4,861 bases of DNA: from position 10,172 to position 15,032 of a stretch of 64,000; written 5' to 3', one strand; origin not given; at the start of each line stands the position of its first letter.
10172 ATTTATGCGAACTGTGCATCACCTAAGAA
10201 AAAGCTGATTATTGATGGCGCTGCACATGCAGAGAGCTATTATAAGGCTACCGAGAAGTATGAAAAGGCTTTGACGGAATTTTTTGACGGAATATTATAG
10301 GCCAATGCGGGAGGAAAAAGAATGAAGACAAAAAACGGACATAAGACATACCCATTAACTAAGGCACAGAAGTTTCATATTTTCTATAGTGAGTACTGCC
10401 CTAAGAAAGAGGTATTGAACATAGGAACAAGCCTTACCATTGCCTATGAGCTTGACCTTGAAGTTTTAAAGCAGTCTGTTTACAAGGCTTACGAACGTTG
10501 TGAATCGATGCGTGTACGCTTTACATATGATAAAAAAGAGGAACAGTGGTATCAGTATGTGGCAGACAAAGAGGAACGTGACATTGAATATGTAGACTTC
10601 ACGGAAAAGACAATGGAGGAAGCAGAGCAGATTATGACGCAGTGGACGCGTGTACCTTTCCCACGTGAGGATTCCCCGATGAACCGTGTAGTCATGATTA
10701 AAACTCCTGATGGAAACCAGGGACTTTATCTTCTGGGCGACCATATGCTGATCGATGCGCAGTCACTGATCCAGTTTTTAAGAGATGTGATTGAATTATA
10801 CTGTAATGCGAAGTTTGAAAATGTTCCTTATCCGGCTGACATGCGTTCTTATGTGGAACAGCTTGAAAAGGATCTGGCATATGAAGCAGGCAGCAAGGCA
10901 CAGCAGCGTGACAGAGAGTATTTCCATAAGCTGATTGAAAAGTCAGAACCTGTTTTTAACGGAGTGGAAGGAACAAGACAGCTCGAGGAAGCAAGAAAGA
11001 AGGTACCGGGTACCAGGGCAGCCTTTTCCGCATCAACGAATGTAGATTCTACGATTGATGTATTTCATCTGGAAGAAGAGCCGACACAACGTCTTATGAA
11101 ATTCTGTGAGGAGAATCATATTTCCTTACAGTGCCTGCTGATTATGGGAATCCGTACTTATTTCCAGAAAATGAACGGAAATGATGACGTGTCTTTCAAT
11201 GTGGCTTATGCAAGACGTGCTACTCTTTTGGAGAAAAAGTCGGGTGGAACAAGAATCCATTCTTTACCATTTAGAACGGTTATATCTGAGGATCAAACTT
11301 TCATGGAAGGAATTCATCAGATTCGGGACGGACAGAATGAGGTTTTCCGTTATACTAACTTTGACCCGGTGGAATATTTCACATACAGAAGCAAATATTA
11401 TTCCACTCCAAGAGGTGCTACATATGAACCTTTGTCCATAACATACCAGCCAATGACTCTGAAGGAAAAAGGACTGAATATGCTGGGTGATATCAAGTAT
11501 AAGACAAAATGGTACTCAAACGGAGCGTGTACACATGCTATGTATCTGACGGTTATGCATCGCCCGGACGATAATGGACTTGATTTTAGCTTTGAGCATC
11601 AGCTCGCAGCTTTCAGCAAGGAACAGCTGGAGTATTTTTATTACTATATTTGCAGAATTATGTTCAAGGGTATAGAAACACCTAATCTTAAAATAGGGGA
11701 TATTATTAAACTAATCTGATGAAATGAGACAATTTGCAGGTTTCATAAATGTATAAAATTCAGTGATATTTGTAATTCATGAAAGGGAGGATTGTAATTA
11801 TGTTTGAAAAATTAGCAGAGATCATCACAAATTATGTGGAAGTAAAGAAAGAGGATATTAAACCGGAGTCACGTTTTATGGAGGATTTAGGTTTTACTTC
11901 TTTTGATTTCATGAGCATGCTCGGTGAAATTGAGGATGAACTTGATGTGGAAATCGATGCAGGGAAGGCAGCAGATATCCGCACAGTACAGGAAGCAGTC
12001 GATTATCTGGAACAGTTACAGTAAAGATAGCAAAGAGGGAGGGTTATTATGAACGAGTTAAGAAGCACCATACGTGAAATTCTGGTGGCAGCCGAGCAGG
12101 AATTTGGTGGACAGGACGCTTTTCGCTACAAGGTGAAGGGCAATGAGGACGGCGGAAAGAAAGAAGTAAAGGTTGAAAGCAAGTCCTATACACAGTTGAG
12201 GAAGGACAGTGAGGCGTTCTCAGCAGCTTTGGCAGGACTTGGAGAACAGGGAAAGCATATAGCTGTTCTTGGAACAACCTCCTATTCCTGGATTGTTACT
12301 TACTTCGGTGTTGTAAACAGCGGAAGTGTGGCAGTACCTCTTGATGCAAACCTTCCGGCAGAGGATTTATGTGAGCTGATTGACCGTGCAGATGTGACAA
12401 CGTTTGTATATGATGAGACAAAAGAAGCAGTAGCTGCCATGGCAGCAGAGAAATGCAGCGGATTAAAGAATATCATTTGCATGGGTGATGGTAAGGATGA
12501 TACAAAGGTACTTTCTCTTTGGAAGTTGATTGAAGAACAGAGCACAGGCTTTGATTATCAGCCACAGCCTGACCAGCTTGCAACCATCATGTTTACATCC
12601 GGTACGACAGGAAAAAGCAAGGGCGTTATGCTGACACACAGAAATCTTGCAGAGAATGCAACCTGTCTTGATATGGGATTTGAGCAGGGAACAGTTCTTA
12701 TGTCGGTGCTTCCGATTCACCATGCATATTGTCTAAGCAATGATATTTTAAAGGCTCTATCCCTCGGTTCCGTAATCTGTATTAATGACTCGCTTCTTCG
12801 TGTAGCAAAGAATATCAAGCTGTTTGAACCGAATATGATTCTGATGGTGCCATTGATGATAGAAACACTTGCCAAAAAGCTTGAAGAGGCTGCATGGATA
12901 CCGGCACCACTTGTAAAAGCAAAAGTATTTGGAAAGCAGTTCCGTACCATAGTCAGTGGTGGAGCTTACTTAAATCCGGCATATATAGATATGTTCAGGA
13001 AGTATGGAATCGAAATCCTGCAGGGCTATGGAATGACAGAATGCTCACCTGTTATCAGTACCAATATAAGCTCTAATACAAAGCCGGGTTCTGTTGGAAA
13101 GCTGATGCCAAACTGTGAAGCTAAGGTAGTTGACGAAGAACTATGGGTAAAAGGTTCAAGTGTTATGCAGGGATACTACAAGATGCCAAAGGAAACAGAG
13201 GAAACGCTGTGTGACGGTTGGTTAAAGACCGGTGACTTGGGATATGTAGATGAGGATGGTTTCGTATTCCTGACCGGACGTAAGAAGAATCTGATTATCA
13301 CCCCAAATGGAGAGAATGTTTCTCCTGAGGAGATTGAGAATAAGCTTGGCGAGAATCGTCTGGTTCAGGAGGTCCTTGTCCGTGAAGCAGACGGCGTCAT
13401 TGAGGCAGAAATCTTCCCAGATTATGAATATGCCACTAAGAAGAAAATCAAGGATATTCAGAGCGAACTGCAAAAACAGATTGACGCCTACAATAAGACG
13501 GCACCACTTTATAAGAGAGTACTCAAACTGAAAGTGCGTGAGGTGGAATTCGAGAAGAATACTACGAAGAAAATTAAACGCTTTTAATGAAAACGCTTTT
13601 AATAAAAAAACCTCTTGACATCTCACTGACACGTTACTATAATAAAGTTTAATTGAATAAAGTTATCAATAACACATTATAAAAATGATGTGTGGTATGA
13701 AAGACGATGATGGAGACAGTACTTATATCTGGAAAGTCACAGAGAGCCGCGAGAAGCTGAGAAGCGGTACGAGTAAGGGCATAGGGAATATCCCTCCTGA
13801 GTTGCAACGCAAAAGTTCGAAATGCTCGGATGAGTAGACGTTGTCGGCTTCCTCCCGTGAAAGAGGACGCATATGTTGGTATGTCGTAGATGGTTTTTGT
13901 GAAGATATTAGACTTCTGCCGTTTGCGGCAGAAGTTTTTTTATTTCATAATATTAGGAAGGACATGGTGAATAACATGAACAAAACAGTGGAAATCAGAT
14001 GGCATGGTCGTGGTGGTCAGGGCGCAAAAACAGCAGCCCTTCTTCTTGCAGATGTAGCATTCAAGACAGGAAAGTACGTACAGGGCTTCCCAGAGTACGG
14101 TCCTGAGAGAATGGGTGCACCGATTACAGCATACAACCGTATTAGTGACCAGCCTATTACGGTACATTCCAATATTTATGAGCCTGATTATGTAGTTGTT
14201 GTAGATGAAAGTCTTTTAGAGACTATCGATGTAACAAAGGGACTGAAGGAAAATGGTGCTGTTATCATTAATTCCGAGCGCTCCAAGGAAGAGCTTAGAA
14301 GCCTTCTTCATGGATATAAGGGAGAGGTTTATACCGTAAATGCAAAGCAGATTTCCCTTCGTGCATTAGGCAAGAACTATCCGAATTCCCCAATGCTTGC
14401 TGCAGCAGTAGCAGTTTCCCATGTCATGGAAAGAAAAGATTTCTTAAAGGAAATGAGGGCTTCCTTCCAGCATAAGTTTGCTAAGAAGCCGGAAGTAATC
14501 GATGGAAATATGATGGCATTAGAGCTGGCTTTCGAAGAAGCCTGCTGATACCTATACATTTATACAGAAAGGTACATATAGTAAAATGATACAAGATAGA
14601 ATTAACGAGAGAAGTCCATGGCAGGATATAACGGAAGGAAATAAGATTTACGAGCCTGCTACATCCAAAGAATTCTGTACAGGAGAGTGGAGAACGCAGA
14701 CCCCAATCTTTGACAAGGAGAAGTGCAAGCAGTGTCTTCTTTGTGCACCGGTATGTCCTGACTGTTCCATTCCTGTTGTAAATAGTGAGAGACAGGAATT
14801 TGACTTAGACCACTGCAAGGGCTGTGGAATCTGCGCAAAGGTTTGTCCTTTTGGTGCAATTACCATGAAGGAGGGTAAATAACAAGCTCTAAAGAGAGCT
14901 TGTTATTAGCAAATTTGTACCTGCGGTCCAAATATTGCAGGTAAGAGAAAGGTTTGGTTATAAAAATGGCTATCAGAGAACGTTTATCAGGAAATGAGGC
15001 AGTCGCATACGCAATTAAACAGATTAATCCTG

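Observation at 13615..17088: T-box (probable Ile) control of a four-subunit 2-oxoacid:ferredoxin oxidoreductase suggests an anabolic route to isoleucine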

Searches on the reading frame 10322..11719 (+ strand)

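Call 9: search_protein_families(library=ncbifam, proteins=[window:10322-11719:+])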
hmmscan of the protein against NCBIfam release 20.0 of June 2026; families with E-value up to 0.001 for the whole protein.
window:10322-11719:+ (465 aa): 3 families
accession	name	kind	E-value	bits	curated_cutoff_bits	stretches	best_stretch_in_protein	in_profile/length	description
NF004282.0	PRK05691.1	subfamily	2.4e-15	53.7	4090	1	5-337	671-990/4334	non-ribosomal peptide synthase/polyketide synthase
NF047350.1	aureusi_NRPS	equivalog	4.1e-11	40.5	2500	1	7-213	992-1181/2373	aureusimine non-ribosomal peptide synthetase AusA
NF038078.1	NRPS_MxcG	equivalog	1.2e-10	39.4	2300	1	8-211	3-205/1442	myxochelin non-ribosomal peptide synthetase MxcG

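Call 10: search_protein_families(library=pfam, proteins=[window:10322-11719:+])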
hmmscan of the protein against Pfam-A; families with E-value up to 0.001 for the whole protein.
window:10322-11719:+ (465 aa): 1 family
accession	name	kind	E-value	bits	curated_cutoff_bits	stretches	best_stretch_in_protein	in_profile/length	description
PF00668.25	Condensation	-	1.4e-40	139.8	30.6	1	8-460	3-443/456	Condensation domain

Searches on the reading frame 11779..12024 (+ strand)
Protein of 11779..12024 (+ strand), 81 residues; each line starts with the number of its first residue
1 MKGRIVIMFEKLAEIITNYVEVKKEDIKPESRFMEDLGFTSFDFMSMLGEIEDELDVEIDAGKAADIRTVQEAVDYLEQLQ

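Call 9: search_protein_families(library=ncbifam, proteins=[window:11779-12024:+])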
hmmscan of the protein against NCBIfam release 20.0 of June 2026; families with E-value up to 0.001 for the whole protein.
window:11779-12024:+ (81 aa): 14 families
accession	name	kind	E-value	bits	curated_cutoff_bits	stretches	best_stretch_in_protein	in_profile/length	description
NF002148.0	PRK00982.1-2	subfamily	3.6e-18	65.2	71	1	8-79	5-76/79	acyl carrier protein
TIGR00517.1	acyl_carrier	equivalog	1.1e-17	63.7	70.45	1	8-80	4-76/77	acyl carrier protein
NF002150.0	PRK00982.1-4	subfamily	1.2e-17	63.9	66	1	8-79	6-77/80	acyl carrier protein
NF002149.0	PRK00982.1-3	equivalog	1.3e-15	57.1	106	1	10-79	6-75/78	acyl carrier protein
NF002151.0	PRK00982.1-5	equivalog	9.4e-13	48.1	92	1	9-79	5-75/78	acyl carrier protein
NF002147.0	PRK00982.1-1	equivalog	5.7e-12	45.3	84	1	9-81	9-81/83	acyl carrier protein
NF040636.1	AcpM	exception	1.7e-09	37.5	146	1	10-80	8-78/93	meromycolate extension acyl carrier protein AcpM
NF003757.0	PRK05350.1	equivalog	3.1e-09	36.9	65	1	8-80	7-79/83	acyl carrier protein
NF005079.0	PRK06508.1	equivalog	7.6e-09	35.8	83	1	8-60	4-56/93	acyl carrier protein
NF009104.0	PRK12449.1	equivalog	9.2e-09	35.1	70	1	8-79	6-77/80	acyl carrier protein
NF006031.0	PRK08172.1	equivalog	3.3e-06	27.7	76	1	12-72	9-69/82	acyl carrier protein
NF058660.1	cispen_ACP_AmcB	equivalog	2.5e-05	24.4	80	1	19-80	15-78/80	cispentacin biosynthesis acyl carrier protein AmcB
NF040607.1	mycolic_Pks13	equivalog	0.00014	19.4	2100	1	11-72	9-69/1680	polyketide synthase Pks13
NF004533.0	PRK05883.1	equivalog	0.00017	21.4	72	1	10-63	26-79/100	acyl carrier protein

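Call 10: search_protein_families(library=pfam, proteins=[window:11779-12024:+])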
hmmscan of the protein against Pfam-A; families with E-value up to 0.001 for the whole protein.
window:11779-12024:+ (81 aa): 1 family
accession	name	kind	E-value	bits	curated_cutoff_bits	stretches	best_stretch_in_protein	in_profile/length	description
PF00550.31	PP-binding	-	4.6e-11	43.3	20.8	1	10-77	1-67/67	Phosphopantetheine attachment site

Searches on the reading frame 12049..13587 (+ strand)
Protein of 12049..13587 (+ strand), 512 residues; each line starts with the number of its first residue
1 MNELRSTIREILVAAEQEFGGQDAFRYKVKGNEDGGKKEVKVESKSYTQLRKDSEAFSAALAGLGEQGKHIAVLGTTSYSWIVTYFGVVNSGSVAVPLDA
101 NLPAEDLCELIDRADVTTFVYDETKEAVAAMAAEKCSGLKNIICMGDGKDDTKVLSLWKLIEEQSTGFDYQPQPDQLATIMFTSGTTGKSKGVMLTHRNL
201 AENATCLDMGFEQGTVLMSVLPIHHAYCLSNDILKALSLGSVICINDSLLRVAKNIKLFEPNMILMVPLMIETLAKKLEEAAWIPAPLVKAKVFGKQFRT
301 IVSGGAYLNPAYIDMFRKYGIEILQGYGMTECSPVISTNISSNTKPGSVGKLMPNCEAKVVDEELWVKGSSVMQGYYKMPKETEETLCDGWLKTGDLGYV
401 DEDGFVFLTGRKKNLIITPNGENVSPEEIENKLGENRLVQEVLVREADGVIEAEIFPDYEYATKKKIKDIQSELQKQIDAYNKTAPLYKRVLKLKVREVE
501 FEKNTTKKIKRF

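Call 9: search_protein_families(library=ncbifam, proteins=[window:12049-13587:+])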
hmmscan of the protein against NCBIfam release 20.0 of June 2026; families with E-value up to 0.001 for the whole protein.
window:12049-13587:+ (512 aa): 102 families (the best 25 are shown)
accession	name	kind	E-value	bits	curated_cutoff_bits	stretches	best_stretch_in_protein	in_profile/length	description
NF004837.0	PRK06187.1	subfamily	6.6e-76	255.6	476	1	41-444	30-453/531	long-chain-fatty-acid--CoA ligase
TIGR01923.1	menE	equivalog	7.5e-58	196.4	330.15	1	47-445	2-380/442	o-succinylbenzoate--CoA ligase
NF005702.0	PRK07514.1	subfamily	1.5e-57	195.1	558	1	42-443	27-430/506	malonyl-CoA synthase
NF002966.0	PRK03640.1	equivalog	2.5e-55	188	556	1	42-446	25-415/483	o-succinylbenzoate--CoA ligase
NF005307.0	PRK06839.1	equivalog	2.7e-50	171.4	748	1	46-454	29-434/496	o-succinylbenzoate--CoA ligase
NF052269.1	Staph_lig_FadD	equivalog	1e-49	169.3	650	1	40-483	23-458/499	long-chain-fatty-acid--CoA ligase FadD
NF004114.0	PRK05605.1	equivalog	5.6e-49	166.9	766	1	168-444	214-500/575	long-chain-fatty-acid--CoA ligase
NF005801.1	PRK07656.1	equivalog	2.9e-47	161.5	657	1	45-444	27-434/500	FadD3 family acyl-CoA ligase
NF038343.1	ligase_FadD11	exception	9.3e-47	159.7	950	2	290-434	321-467/585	fatty acid--CoA ligase FadD11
TIGR01733.1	AA-adenyl-dom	subfamily_domain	1.5e-45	155.7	317.4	1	46-444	1-409/409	amino acid adenylation domain-containing protein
NF006182.0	PRK08316.1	subfamily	5.5e-45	153.8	663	2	43-246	35-244/523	fatty acyl-CoA synthetase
NF004511.1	PRK05852.1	equivalog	6.3e-44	150.5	650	1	46-444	28-435/505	FadD7 family fatty acid--CoA ligase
NF005947.1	PRK08008.1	equivalog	2.2e-43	148.6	651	1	41-444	34-452/518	crotonobetaine/carnitine-CoA ligase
NF005291.0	PRK06814.1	equivalog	2.4e-42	145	1349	2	298-433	909-1052/1140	acyl-[ACP]--phospholipid O-acyltransferase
NF005714.0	PRK07529.1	subfamily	3.8e-42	144.5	632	1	38-439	57-501/640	acyl-CoA synthetase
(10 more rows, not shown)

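Call 10: search_protein_families(library=pfam, proteins=[window:12049-13587:+])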
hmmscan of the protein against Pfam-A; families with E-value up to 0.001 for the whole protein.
window:12049-13587:+ (512 aa): 2 families
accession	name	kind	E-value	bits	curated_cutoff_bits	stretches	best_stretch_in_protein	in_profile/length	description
PF00501.34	AMP-binding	-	5.4e-68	230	29.9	1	43-377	20-384/384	AMP-binding enzyme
PF23562.2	AMP-binding_C_3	-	1.8e-05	25.5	20.8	1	415-500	3-89/124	AMP-binding enzyme C-terminal domain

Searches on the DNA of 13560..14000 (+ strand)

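Call 4: search_rna_families(source=window, start=13560, end=14000, threshold=evalue, max_evalue=10, show_alignments=5)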
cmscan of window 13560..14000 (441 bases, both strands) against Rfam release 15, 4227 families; matches with E-value up to 10: 2.
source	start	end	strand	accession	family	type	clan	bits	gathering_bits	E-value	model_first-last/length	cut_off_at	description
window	13698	13874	+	RF00230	T-box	Cis-reg; leader;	-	59.6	93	1.3e-12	1-219/219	no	T-box leader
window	13846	13944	+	RF00515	PyrR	Cis-reg;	-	22.6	54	0.67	1-115/115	no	PyrR binding site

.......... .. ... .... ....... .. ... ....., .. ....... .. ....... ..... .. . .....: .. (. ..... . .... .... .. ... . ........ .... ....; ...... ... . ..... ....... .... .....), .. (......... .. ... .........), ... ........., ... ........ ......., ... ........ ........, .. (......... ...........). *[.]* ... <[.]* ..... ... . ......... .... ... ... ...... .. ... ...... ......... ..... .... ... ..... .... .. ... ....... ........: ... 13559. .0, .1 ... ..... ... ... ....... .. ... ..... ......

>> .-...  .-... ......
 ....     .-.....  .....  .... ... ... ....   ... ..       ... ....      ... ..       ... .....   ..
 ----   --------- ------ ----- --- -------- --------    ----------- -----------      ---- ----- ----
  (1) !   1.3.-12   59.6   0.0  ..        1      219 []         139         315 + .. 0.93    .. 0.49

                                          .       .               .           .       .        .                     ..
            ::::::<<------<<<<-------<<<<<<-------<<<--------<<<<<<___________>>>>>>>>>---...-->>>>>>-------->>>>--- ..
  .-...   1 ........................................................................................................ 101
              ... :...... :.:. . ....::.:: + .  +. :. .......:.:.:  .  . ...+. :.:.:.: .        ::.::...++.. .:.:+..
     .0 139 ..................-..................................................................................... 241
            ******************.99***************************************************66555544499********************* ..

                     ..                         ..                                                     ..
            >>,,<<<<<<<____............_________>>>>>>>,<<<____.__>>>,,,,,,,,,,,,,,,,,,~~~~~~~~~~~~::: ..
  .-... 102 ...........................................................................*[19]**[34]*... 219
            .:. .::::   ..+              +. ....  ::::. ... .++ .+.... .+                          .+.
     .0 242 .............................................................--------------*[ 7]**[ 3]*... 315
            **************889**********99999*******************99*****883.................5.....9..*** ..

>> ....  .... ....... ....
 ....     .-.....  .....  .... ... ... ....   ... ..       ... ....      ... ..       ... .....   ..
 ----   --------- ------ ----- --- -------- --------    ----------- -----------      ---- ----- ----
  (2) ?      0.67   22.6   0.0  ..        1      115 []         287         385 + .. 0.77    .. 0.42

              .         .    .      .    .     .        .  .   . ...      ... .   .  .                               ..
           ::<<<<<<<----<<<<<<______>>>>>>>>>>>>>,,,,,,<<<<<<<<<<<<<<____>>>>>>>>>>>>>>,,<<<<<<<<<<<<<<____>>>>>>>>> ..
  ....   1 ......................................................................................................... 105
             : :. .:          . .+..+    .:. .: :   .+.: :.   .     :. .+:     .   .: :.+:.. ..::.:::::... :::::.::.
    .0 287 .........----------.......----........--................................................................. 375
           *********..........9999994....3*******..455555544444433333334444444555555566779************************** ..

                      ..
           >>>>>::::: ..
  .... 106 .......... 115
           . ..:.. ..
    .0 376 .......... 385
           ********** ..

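Call 75: build_rna_model(alignment_id=A4, structure=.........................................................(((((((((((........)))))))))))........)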
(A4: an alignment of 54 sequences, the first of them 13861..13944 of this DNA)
Model R1 built from alignment A4 (54 sequences, 95 columns); structure: as given.
model positions 84; base pairs 11; branch points 0; effective number of sequences 2.34; information 0.676 bits per position. Calibrated on 0.2 Mb of random sequence (short: E-values are rough).
structure used (alignment columns):
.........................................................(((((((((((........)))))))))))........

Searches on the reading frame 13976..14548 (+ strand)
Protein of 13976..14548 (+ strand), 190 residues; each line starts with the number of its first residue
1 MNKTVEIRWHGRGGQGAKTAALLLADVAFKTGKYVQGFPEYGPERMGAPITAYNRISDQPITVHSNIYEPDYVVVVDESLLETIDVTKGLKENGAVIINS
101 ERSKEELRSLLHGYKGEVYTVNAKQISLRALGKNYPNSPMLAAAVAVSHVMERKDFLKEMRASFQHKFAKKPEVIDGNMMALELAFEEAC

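Call 9: search_protein_families(library=ncbifam, proteins=[window:13976-14548:+])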
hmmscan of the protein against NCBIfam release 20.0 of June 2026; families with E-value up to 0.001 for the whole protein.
window:13976-14548:+ (190 aa): 17 families
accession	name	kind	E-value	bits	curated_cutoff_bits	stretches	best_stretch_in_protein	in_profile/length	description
TIGR02175.1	PorC_KorC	subfamily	6.8e-63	211.6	81.1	1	5-188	2-174/177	2-oxoacid:acceptor oxidoreductase, gamma subunit, pyruvate/2-ketoisovalerate family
NF040683.1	PorC_Meth_Thtga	equivalog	9.8e-54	181.7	270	1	5-188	2-172/177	pyruvate synthase subunit PorC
NF006321.0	PRK08534.1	equivalog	7.2e-53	179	225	1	5-171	2-165/181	pyruvate ferredoxin oxidoreductase subunit gamma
NF010632.0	PRK14029.1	equivalog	8.5e-49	165.7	335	1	5-170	2-167/185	pyruvate/ketoisovalerate ferredoxin oxidoreductase subunit gamma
NF004497.0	PRK05844.1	equivalog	1.1e-47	162.1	243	1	5-188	2-184/186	pyruvate flavodoxin oxidoreductase subunit gamma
NF045762.1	PhenlGlyoxDHPadE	equivalog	1.1e-33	116.7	300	1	5-188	2-178/187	NADH-dependent phenylglyoxylate dehydrogenase subunit gamma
NF045790.1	OxalOxreddelta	equivalog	2.7e-19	69.5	230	1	16-127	27-144/316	oxalate oxidoreductase subunit delta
TIGR03710.1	OAFO_sf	subfamily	4.9e-15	55.1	482.75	1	5-187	2-171/561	2-oxoacid:acceptor oxidoreductase subunit alpha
TIGR02176.1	pyruv_ox_red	equivalog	1.4e-14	53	911.35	1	6-187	415-606/1167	pyruvate:ferredoxin (flavodoxin) oxidoreductase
NF006323.0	PRK08537.1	equivalog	7.3e-10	38.5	235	1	6-164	4-159/181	2-oxoacid:ferredoxin oxidoreductase subunit gamma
TIGR03334.1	IOR_beta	equivalog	5.8e-06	26.4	205.8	1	7-184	3-186/189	indolepyruvate ferredoxin oxidoreductase subunit beta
NF005324.0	PRK06853.1-4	equivalog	1.8e-05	24.7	222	1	7-184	5-184/196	indolepyruvate oxidoreductase subunit beta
NF005325.0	PRK06853.1-5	equivalog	3.3e-05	23.7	230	1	4-103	3-100/192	indolepyruvate oxidoreductase subunit beta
NF005322.0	PRK06853.1-2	equivalog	0.00012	21.9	237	1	2-102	3-101/197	indolepyruvate oxidoreductase subunit beta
NF006275.0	PRK08441.1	equivalog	0.00043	19.9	216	1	5-168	3-163/185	2-oxoglutarate-acceptor oxidoreductase subunit OorC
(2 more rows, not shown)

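Call 10: search_protein_families(library=pfam, proteins=[window:13976-14548:+])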
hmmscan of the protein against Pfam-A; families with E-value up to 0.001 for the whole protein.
window:13976-14548:+ (190 aa): 1 family
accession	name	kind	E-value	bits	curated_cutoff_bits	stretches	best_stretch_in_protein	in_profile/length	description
PF01558.24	POR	-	1.2e-42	146.4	27.4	1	13-187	1-173/173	Pyruvate ferredoxin/flavodoxin oxidoreductase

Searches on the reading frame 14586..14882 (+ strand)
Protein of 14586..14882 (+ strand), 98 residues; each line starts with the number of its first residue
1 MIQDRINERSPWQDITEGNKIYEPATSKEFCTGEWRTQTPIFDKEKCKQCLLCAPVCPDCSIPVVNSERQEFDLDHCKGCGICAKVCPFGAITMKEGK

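Call 9: search_protein_families(library=ncbifam, proteins=[window:14586-14882:+])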
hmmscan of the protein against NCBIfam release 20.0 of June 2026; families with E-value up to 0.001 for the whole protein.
window:14586-14882:+ (98 aa): 50 families (the best 25 are shown)
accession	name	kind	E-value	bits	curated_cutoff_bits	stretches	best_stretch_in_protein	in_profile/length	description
TIGR02179.1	PorD_KorD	subfamily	1e-25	89.6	60.05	1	21-96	1-76/78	2-oxoacid:acceptor oxidoreductase, delta subunit, pyruvate/2-ketoisovalerate family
NF040684.1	PorD_Arch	equivalog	1.4e-24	86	120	1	16-96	3-83/85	pyruvate synthase subunit PorD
NF007203.0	PRK09624.1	equivalog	2.4e-20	72.7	171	1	13-95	19-101/105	pyuvate ferredoxin oxidoreductase subunit delta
NF045790.1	OxalOxreddelta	equivalog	7.3e-20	71.3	230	1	28-94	243-308/316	oxalate oxidoreductase subunit delta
NF007202.0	PRK09623.1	equivalog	1.5e-17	63.8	166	1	29-96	35-102/105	3-methyl-2-oxobutanoate dehydrogenase subunit delta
NF007204.0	PRK09625.1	equivalog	2.3e-17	63.3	125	1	16-89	30-103/133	pyruvate flavodoxin oxidoreductase subunit delta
NF045763.1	PhenlGlyoxDHPadF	equivalog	2.3e-13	50.1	150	1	28-92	14-77/78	NADH-dependent phenylglyoxylate dehydrogenase subunit delta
TIGR02700.1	flavo_MJ0208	hypoth_equivalog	7.1e-13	48.4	251.35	1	33-93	135-195/234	dihydromethanopterin reductase (acceptor)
NF040864.1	HgcB_ferredoxin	equivalog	1.1e-09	38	99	1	41-97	10-66/93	mercury methylation ferredoxin HgcB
NF040770.1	hetero_SS_HdrA2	exception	1.9e-09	36.2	1100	1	38-96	570-627/777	CoB-CoM heterodisulfide reductase HdrA2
NF038196.1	ferrodoxin_EFR1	subfamily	1.2e-08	35.3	75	1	72-98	182-207/242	EFR1 family ferrodoxin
NF040612.1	F420_dehyd_FpoI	exception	1e-07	31.8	180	1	70-94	37-61/135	F420H2 dehydrogenase subunit FpoI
NF009410.0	PRK12771.1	subfamily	1.2e-07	30.7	516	1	46-97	513-565/566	NAD(P)-binding protein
NF045874.1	Vhu_polyferre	exception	2.6e-07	29.7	600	1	37-94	120-176/381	F420-non-reducing hydrogenase associated-polyferredoxin VhuB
TIGR04105.1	FeFe_hydrog_B1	subfamily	3.9e-07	29.1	450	1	45-94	111-161/462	monomeric [FeFe] hydrogenase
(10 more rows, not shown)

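Call 10: search_protein_families(library=pfam, proteins=[window:14586-14882:+])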
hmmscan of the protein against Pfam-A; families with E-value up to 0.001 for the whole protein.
window:14586-14882:+ (98 aa): 12 families
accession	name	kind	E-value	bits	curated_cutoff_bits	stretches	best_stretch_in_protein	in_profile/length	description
PF00037.32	Fer4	-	6.8e-14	51.4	21.1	2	72-93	3-24/24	4Fe-4S binding domain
PF12797.12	Fer4_2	-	1.5e-11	43.9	24.5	2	70-89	3-22/22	4Fe-4S binding domain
PF12837.12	Fer4_6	-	7.2e-11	41.9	25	1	71-92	3-24/24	4Fe-4S binding domain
PF12838.12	Fer4_7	-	1.7e-10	41.6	27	2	46-91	1-52/52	4Fe-4S dicluster domain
PF13237.11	Fer4_10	-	1.8e-08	34.6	25.5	2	40-88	2-53/53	4Fe-4S dicluster domain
PF14697.11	Fer4_21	-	2.3e-08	34.5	35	1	43-94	4-59/59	4Fe-4S dicluster domain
PF13187.11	Fer4_9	-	3e-07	30.8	27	2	46-92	1-52/52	4Fe-4S dicluster domain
PF13484.11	Fer4_16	-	3.5e-05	24.9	30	1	76-95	1-20/66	4Fe-4S double cluster binding domain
PF25160.1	LdpA_Fe-S-bd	-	4.8e-05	23.5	27.6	1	53-95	9-46/49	LdpA Fe-S cluster-binding domain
PF12800.12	Fer4_4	-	0.00034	21.1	24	0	75-90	2-17/17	4Fe-4S binding domain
PF13453.11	Zn_ribbon_TFIIB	-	0.00044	20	22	1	57-81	2-26/41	Transcription factor zinc-finger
PF13183.11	Fer4_8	-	0.00091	20.2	27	0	74-89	51-66/68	4Fe-4S dicluster domain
